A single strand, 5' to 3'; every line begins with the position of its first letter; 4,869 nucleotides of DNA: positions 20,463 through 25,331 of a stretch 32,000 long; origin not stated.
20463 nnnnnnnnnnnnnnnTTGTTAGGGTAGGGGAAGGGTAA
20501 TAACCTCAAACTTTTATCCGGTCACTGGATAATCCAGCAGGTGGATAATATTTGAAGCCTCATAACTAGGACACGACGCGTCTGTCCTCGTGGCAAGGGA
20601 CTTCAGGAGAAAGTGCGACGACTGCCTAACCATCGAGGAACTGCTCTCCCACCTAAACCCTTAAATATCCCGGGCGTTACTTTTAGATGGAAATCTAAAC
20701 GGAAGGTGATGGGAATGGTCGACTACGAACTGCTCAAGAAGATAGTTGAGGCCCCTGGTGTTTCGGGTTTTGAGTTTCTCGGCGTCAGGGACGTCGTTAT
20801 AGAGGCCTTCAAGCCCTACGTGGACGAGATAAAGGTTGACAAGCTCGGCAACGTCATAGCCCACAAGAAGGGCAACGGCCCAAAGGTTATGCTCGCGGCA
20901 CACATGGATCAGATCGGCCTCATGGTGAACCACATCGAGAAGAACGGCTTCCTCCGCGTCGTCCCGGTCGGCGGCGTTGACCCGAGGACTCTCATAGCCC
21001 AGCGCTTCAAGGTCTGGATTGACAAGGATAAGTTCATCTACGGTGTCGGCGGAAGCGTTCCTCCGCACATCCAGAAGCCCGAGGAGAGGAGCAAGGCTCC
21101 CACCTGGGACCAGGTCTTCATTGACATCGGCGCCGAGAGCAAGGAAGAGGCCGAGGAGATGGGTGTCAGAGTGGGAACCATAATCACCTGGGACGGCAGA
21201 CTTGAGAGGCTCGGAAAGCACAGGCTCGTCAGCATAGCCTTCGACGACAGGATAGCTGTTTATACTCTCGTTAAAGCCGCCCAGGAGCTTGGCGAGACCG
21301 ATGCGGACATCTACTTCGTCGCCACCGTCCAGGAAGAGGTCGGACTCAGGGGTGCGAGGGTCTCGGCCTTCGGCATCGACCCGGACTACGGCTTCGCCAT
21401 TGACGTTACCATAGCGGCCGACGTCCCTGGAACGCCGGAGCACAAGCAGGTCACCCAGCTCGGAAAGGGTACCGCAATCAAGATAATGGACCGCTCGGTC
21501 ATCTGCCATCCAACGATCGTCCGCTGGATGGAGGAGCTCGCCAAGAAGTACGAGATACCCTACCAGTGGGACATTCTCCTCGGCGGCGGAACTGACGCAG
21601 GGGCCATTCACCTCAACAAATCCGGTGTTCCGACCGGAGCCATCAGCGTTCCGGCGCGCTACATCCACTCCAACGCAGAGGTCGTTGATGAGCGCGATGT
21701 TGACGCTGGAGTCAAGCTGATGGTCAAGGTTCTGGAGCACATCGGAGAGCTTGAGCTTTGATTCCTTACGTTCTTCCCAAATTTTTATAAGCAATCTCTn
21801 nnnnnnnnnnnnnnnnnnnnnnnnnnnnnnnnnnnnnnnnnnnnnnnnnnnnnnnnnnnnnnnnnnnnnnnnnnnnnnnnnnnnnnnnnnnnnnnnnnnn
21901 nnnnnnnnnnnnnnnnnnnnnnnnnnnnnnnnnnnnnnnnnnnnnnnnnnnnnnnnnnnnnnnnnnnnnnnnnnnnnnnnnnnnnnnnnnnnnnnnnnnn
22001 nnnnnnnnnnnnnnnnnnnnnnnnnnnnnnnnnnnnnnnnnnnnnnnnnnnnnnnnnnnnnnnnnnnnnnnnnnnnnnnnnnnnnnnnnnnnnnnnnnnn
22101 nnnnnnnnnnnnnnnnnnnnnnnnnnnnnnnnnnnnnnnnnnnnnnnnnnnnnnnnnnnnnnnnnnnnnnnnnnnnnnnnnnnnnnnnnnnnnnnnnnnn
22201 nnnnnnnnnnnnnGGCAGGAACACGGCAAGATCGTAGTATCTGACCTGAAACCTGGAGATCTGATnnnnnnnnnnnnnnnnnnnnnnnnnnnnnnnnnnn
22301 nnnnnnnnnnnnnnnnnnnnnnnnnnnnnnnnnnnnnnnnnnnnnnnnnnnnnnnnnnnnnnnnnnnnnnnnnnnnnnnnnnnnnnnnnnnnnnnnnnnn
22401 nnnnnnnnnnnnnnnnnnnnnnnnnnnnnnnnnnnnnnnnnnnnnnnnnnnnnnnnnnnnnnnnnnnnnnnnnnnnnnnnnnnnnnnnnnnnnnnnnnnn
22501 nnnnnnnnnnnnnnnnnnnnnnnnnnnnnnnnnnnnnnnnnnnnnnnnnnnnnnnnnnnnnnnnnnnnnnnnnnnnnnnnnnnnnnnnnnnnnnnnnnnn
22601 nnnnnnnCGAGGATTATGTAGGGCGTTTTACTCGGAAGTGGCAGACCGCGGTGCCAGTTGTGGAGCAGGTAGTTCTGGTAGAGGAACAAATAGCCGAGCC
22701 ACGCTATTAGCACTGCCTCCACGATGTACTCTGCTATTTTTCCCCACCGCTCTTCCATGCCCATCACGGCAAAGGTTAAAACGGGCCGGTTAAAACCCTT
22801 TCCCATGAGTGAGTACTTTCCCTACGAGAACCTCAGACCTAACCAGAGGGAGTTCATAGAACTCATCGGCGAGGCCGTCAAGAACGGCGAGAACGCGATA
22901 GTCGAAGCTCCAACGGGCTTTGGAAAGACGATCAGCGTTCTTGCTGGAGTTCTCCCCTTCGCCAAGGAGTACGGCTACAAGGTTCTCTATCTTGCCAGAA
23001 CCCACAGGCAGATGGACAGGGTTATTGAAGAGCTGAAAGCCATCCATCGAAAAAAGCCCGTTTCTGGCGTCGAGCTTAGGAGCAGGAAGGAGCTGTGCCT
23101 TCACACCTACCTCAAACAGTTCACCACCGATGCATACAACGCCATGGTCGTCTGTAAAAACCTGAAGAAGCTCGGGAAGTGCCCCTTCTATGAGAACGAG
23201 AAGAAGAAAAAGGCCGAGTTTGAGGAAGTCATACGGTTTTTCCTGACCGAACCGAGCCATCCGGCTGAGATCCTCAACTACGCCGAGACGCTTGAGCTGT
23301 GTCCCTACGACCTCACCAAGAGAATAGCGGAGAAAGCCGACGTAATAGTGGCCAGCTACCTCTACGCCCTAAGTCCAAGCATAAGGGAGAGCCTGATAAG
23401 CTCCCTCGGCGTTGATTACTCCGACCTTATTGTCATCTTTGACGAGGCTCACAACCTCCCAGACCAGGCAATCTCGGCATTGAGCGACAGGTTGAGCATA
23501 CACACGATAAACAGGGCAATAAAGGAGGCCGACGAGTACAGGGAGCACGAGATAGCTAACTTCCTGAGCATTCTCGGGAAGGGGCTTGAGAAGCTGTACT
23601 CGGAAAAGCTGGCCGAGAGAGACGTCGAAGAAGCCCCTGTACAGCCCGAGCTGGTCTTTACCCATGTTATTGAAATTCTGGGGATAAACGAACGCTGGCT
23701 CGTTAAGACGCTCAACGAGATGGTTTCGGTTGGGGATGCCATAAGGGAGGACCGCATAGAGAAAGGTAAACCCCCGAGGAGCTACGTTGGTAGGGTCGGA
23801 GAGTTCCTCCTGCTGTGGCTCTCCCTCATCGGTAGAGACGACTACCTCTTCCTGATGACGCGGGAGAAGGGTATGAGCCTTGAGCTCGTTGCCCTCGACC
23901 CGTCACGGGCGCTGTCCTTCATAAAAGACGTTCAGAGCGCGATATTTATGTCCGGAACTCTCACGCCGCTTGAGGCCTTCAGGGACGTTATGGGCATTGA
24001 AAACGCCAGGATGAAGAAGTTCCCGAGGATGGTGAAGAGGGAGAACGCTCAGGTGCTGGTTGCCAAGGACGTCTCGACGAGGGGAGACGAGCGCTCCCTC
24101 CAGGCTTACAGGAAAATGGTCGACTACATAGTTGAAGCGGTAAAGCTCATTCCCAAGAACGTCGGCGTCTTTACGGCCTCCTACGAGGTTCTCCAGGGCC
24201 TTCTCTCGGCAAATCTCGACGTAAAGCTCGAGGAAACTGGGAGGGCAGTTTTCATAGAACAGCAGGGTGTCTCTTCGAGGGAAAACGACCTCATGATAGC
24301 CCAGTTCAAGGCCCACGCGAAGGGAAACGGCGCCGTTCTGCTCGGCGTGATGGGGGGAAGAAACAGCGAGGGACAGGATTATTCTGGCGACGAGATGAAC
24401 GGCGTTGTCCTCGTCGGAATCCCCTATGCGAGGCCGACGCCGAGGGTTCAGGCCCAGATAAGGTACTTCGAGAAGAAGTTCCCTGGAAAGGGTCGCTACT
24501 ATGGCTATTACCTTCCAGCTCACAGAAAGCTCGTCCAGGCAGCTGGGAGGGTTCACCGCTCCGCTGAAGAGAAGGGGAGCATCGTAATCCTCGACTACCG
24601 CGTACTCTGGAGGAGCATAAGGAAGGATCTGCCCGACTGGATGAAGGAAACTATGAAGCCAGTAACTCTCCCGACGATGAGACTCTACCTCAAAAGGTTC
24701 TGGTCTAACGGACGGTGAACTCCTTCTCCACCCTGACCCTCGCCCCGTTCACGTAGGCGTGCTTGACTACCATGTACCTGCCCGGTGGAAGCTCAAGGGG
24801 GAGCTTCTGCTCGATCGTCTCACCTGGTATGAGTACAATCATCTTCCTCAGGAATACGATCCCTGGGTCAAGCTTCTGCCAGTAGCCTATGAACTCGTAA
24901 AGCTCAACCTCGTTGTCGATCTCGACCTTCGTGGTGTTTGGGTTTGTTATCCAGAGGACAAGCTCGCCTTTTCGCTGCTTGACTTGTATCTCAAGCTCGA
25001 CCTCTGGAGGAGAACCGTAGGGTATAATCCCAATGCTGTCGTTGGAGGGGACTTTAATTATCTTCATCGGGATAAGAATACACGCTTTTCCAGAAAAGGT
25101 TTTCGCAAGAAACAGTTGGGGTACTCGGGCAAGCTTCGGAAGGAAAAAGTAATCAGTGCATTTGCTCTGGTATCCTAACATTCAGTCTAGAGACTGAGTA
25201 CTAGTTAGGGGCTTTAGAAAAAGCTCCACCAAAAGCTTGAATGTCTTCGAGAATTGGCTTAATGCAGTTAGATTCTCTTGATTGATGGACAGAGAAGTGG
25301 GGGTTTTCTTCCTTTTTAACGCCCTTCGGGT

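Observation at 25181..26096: ORF-free, low-G+C, repeat-dense ~0.9 kb block abutting the 3' end of tRNA(CAU)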

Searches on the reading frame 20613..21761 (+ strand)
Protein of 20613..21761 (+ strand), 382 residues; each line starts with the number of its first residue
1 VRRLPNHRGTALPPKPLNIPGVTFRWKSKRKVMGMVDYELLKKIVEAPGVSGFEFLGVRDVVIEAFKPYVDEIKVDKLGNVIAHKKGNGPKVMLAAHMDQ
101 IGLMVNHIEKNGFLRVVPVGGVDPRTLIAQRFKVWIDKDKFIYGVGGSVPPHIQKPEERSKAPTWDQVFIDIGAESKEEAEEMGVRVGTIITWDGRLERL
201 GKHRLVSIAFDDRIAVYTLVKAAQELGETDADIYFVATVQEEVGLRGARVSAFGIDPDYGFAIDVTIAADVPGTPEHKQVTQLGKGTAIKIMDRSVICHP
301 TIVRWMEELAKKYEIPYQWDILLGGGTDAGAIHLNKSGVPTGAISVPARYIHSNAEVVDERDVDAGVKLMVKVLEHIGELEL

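Call 12: search_protein_families(library=pfam, proteins=[window:20613-21761:+])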
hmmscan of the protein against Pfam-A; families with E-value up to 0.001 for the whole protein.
window:20613-21761:+ (382 aa): 2 families
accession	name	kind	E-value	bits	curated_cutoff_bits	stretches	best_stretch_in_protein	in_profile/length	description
PF05343.19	Peptidase_M42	-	1.6e-112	375.7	23.2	1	79-369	1-292/292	M42 glutamyl aminopeptidase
PF01546.33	Peptidase_M20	-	4.3e-10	40.3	24.6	1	211-375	35-205/206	Peptidase family M20/M25/M40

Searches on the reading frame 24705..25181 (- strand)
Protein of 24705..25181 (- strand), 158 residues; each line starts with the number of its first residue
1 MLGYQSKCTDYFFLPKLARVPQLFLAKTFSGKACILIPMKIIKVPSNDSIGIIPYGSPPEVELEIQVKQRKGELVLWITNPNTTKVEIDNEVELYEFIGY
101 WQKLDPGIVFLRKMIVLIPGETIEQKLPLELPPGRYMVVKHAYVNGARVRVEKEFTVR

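Call 12: search_protein_families(library=pfam, proteins=[window:24705-25181:-])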
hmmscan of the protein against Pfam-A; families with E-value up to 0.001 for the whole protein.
window:24705-25181:- (158 aa): 1 family
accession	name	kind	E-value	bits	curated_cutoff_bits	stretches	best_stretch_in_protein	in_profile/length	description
PF20251.4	Big_14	-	3.3e-06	27.4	27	1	67-155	14-103/104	Bacterial Ig-like domain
